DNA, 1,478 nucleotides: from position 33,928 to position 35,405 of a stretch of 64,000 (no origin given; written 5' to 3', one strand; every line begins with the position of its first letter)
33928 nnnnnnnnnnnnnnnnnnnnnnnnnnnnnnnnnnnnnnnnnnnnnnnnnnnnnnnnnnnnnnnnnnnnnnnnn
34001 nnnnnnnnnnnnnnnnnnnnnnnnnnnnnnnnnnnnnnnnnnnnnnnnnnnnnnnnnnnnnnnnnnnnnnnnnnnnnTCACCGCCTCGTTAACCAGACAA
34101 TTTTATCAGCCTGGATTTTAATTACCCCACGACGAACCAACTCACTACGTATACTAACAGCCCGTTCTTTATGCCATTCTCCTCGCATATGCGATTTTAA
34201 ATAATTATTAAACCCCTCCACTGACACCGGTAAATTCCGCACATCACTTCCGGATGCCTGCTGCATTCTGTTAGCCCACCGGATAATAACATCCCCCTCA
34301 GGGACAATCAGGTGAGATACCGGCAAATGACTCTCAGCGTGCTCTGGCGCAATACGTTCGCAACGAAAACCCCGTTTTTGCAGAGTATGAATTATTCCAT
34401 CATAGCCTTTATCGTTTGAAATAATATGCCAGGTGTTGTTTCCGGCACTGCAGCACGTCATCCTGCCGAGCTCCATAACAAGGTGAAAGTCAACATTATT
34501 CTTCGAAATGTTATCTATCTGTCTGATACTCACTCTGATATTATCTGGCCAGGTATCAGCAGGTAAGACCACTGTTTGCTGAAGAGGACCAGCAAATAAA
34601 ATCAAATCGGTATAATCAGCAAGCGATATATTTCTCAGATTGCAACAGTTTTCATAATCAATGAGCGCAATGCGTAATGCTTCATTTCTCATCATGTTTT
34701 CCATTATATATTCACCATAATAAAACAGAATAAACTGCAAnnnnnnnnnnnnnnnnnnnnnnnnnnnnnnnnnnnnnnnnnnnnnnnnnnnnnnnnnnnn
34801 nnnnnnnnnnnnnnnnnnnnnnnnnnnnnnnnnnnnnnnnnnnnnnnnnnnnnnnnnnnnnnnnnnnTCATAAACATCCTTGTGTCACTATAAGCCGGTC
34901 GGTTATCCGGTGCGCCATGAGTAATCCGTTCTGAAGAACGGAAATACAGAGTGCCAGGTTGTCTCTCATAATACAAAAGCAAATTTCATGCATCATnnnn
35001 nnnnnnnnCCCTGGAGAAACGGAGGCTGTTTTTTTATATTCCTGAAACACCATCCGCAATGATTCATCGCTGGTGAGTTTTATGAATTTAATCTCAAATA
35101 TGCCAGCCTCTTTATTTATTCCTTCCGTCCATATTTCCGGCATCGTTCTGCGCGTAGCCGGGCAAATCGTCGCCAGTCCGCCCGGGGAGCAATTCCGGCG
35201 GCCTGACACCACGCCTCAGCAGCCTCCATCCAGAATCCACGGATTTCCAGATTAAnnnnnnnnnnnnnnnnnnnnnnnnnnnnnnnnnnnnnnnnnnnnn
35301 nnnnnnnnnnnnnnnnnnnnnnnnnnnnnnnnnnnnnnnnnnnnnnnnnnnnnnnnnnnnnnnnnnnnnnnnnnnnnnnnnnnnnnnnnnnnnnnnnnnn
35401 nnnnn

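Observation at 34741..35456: ORF-poor region with two plus-strand intrinsic terminators converging on finO: candidate small RNA or type I TA remnant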

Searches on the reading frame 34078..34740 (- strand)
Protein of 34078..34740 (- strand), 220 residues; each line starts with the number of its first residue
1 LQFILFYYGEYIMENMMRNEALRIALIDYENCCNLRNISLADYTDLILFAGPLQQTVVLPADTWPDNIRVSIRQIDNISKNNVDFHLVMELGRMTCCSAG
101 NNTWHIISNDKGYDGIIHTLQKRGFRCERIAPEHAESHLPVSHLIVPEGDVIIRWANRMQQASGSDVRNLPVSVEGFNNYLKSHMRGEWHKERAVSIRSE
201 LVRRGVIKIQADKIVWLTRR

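Call 6: search_protein_families(library=pfam, proteins=[window:34078-34740:-], max_evalue=1)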
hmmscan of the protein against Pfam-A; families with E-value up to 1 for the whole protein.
window:34078-34740:- (220 aa): 3 families
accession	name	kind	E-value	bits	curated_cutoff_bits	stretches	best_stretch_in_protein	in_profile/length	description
PF18475.7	PIN7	-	5.1e-17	62.9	34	1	26-124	1-103/103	PIN domain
PF01936.24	NYN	-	0.0035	18.3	24.2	1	62-136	49-131/145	NYN domain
PF18479.7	PIN_11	-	0.19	12.3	26.6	1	79-122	67-110/118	PIN like domain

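Call 19: search_protein_families(library=ncbifam, proteins=[window:34078-34740:-], max_evalue=1)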
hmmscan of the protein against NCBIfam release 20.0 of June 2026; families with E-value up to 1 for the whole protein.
window:34078-34740:- (220 aa): 0 families

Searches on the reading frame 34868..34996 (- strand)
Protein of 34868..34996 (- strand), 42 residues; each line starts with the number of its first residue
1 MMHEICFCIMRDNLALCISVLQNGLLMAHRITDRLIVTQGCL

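Call 6: search_protein_families(library=pfam, proteins=[window:34868-34996:-], max_evalue=1)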
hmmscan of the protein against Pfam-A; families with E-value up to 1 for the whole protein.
window:34868-34996:- (42 aa): 0 families

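Call 19: search_protein_families(library=ncbifam, proteins=[window:34868-34996:-], max_evalue=1)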
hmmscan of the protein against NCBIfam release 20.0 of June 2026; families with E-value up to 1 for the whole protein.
window:34868-34996:- (42 aa): 0 families

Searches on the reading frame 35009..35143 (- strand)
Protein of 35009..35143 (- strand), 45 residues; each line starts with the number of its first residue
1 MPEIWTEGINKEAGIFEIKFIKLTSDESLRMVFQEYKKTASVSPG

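Call 83: search_dna_similar(query=window:35009-35143:-, collection=plasmids, mode=protein, max_rows=12, rows=spread, max_evalue=1)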
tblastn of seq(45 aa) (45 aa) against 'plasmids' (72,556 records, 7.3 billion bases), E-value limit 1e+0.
Records with a match: 171; places in all: 172; records where one place covers at least 80% of the query: 169.
Best place of each record, by identity: >=99% 160; 95-99% 7; 90-95% 1; 80-90% 3.
By first word of the organism name: Escherichia 166; Salmonella 4; Shigella 1.
By predicted mobility (MOB-suite, as given by PLSDB): conjugative 139; mobilizable 19; non-mobilizable 13.
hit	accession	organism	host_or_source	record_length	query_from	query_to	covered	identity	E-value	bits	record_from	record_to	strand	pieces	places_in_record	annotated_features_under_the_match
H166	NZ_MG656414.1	Escherichia coli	-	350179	1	45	100%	100.0%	2e-22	94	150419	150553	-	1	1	hypothetical protein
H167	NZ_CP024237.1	Escherichia coli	-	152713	1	45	100%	100.0%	2e-22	94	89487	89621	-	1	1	none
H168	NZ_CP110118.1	Escherichia coli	Sewage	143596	1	45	100%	100.0%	2e-22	94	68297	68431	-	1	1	hypothetical protein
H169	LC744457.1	Escherichia coli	-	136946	1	45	100%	100.0%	2e-22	94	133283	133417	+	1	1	hypothetical protein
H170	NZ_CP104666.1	Escherichia coli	Homo sapiens,urine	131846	1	45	100%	100.0%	2e-22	94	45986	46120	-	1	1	hypothetical protein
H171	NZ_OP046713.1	Escherichia coli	-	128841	1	45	100%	100.0%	2e-22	94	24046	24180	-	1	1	hypothetical protein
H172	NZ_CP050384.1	Escherichia coli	Homo sapiens,urine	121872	1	45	100%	100.0%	2e-22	94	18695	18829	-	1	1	hypothetical protein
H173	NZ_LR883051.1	Escherichia coli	-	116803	1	45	100%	100.0%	2e-22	94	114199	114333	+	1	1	hypothetical protein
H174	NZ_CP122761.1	Escherichia coli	Sus scrofa,feces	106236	1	45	100%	100.0%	2e-22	94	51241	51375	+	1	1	hypothetical protein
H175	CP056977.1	Escherichia coli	culture,Pooled pig faecal samples ...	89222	1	45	100%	100.0%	2e-22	94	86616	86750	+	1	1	hypothetical protein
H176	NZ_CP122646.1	Escherichia coli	Sus scrofa,feces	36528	1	45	100%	100.0%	2e-22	94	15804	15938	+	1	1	hypothetical protein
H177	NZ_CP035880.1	Escherichia coli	Homo sapiens,stool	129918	25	45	47%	91.3%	7e-4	41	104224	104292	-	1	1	none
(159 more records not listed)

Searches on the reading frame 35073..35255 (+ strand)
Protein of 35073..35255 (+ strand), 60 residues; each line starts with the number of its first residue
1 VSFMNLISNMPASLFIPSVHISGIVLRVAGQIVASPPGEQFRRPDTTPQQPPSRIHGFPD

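Call 6: search_protein_families(library=pfam, proteins=[window:35073-35255:+], max_evalue=1)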
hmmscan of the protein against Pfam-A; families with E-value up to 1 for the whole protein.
window:35073-35255:+ (60 aa): 0 families

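Call 19: search_protein_families(library=ncbifam, proteins=[window:35073-35255:+], max_evalue=1)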
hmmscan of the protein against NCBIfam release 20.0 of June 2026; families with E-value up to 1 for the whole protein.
window:35073-35255:+ (60 aa): 0 families
